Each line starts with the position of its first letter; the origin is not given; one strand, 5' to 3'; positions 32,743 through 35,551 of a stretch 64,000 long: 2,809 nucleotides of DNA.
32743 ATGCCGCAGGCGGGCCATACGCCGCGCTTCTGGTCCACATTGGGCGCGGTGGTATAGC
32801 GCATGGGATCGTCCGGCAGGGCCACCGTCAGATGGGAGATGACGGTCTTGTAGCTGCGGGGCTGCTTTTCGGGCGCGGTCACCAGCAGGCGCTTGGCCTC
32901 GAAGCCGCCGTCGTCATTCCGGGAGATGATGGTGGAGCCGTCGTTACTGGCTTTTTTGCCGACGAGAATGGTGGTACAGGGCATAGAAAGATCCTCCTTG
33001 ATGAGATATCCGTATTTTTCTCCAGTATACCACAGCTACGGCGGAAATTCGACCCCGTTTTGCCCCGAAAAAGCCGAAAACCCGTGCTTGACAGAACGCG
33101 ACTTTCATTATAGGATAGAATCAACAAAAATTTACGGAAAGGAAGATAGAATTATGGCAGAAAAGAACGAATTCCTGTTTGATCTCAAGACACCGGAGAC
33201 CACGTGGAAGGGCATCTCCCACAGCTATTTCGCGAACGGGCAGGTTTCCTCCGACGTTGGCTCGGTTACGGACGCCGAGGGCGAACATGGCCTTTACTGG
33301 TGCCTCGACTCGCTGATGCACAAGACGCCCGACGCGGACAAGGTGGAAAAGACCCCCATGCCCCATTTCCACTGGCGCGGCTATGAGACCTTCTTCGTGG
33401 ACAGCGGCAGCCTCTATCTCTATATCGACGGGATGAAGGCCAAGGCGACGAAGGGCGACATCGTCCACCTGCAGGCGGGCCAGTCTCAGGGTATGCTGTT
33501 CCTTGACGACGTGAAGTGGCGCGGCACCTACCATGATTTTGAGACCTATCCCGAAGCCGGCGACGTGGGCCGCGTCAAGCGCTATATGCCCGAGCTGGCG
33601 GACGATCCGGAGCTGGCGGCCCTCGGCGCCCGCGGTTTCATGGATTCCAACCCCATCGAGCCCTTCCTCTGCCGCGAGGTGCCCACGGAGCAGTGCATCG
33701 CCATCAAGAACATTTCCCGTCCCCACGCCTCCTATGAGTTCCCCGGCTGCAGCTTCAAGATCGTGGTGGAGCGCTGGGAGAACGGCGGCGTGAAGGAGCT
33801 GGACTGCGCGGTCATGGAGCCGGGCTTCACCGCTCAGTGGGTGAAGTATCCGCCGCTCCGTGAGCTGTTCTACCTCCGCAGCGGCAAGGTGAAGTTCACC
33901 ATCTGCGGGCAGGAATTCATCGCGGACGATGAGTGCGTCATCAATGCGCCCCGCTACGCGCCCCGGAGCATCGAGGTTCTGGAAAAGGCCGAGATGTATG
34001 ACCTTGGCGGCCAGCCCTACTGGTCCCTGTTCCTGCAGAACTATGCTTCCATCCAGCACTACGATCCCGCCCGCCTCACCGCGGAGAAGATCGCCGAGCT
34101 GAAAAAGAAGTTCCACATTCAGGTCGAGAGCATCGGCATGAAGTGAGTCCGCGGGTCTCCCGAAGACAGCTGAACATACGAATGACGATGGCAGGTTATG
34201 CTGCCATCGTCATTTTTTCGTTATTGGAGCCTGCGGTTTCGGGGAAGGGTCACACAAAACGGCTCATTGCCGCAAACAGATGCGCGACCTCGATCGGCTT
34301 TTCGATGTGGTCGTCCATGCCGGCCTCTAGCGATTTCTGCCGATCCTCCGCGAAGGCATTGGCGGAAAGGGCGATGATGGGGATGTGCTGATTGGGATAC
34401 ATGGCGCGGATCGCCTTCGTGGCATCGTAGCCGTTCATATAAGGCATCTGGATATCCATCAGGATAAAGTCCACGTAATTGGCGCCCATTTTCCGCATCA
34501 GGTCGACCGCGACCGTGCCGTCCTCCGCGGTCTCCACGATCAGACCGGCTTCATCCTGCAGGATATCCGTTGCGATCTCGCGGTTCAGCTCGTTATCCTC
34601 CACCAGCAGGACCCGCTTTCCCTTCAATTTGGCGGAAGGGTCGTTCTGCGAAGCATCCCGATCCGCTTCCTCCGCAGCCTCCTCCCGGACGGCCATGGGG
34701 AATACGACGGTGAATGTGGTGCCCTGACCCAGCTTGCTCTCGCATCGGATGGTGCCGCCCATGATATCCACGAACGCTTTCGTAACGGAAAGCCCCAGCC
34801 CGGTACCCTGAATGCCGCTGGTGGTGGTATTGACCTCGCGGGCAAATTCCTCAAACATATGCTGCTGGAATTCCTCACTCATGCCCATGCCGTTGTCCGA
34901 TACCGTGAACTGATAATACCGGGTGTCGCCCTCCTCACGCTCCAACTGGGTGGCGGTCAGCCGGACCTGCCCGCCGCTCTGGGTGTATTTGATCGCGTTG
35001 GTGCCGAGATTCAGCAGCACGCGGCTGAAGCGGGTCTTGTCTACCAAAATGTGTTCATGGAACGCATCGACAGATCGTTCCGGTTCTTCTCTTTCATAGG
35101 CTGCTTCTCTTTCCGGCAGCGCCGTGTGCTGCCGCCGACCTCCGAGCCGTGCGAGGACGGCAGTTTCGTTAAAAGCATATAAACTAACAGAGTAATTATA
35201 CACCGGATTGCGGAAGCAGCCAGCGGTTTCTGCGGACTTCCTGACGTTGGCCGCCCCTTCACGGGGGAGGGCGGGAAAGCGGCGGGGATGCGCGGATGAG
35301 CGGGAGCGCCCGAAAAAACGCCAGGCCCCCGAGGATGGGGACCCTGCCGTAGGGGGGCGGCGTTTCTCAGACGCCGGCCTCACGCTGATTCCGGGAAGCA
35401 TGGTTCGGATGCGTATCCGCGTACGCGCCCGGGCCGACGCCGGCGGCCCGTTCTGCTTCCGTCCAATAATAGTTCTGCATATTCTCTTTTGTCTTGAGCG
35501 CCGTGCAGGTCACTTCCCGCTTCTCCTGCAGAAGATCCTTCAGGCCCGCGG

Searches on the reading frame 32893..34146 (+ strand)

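Call 27: search_protein_families(library=pfam, proteins=[window:32893-34146:+], max_evalue=0.0001)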
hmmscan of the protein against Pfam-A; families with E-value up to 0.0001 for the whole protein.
window:32893-34146:+ (417 aa): 1 family
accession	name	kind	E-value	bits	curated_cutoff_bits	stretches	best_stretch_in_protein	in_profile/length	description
PF07883.17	Cupin_2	-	7.8e-08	32.4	27.2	0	156-197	12-52/70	Cupin domain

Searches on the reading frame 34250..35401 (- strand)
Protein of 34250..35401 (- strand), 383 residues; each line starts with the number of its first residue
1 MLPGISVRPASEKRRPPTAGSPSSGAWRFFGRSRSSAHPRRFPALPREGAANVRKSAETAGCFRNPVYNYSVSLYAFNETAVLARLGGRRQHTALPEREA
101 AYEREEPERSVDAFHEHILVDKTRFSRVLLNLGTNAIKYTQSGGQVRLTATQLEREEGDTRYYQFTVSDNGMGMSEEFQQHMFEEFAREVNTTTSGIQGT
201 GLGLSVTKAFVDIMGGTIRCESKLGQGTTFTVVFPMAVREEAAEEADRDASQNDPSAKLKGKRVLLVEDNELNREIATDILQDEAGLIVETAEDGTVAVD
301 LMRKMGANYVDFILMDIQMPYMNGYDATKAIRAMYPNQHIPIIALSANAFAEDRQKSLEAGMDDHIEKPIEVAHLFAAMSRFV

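Call 27: search_protein_families(library=pfam, proteins=[window:34250-35401:-], max_evalue=0.0001)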
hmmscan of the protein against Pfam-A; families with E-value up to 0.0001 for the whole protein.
window:34250-35401:- (383 aa): 2 families
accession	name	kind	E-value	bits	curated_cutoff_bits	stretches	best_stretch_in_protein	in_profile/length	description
PF02518.31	HATPase_c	-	7.6e-27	94.4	26.4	1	121-237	2-110/111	Histidine kinase-, DNA gyrase B-, and HSP90-like ATPase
PF00072.30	Response_reg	-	5.2e-26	91.4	30.2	1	264-378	1-109/111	Response regulator receiver domain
